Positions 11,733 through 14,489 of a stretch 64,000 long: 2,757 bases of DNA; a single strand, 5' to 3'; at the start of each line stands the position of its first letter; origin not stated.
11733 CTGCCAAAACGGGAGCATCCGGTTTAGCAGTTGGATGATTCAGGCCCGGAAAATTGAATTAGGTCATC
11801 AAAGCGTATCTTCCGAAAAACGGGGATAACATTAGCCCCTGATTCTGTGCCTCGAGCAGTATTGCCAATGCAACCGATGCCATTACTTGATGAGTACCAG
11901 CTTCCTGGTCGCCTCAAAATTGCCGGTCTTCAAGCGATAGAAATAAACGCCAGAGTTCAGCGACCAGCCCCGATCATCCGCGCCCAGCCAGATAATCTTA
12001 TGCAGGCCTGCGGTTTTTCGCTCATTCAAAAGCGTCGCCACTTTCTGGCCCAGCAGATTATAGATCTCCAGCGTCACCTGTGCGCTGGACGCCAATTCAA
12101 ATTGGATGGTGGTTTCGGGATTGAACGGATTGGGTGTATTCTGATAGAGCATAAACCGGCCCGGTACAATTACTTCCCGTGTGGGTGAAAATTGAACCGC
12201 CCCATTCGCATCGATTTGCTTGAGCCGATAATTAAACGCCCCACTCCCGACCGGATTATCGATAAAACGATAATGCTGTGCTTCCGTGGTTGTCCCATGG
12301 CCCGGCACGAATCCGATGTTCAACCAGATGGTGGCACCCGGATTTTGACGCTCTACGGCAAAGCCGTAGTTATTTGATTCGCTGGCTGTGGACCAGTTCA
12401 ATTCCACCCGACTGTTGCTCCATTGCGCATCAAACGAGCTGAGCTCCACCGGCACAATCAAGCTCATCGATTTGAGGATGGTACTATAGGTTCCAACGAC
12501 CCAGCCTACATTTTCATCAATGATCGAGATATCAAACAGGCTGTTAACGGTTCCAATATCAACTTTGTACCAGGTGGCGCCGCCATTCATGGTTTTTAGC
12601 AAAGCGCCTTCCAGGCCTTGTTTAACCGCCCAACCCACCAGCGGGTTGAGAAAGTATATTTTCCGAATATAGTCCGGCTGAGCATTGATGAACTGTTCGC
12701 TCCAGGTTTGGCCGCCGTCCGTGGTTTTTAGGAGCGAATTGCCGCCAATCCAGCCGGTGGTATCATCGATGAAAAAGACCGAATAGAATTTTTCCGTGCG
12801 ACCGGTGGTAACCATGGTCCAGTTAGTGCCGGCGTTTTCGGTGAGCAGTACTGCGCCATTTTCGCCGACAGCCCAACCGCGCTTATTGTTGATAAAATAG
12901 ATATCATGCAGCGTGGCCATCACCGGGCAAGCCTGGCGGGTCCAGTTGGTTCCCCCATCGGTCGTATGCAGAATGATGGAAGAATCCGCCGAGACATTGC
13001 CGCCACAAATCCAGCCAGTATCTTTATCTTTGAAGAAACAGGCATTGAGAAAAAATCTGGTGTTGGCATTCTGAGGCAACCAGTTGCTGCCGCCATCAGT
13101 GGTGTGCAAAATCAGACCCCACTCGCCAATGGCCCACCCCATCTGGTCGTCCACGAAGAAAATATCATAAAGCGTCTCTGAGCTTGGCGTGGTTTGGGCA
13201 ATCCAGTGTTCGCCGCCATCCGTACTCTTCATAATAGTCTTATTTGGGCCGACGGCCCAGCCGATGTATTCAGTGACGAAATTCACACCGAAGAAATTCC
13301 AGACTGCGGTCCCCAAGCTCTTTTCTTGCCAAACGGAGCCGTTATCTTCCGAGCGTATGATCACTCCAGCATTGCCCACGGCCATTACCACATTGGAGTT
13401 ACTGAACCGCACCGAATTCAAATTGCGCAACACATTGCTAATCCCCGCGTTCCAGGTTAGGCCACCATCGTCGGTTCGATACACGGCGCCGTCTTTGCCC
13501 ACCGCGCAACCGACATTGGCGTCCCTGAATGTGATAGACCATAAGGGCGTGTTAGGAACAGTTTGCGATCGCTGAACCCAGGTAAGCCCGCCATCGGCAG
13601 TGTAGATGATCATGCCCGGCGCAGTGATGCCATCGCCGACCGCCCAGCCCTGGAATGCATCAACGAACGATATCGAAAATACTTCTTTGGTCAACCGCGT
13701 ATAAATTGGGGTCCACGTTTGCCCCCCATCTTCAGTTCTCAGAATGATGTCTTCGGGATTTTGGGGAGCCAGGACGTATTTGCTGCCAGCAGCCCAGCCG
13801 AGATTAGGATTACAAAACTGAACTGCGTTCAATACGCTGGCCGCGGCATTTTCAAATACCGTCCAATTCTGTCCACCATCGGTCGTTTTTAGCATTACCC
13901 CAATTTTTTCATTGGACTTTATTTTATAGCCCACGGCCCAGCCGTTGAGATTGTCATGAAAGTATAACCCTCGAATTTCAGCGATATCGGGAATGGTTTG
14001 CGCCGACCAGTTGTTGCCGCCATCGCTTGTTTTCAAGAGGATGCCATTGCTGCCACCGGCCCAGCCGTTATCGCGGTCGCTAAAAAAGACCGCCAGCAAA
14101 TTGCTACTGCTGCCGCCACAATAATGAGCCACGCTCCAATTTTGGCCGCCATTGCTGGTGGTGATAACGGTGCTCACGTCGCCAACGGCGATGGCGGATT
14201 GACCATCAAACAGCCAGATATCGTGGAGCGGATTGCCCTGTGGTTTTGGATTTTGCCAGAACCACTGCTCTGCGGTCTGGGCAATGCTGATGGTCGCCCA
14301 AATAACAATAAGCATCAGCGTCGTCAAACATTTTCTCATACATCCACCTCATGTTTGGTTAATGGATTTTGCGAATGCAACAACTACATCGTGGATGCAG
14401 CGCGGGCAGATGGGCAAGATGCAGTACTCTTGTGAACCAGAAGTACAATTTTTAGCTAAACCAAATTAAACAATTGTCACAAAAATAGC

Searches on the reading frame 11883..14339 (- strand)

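Call 65: search_protein_families(library=pfam, proteins=[window:11883-14339:-], max_evalue=1e-8)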
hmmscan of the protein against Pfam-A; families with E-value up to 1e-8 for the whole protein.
window:11883-14339:- (818 aa): 3 families
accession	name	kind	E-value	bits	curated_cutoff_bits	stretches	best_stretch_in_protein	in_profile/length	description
PF14870.12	PSII_BNR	-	2.8e-54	184.9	27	3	168-321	18-162/303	Photosynthesis system II assembly factor YCF48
PF15902.12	Sortilin-Vps10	-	2.4e-18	66.6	33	0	57-168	2-118/446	Sortilin, neurotensin receptor 3,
PF02012.26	BNR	-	3.8e-12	44.7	27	0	539-547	3-11/12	BNR/Asp-box repeat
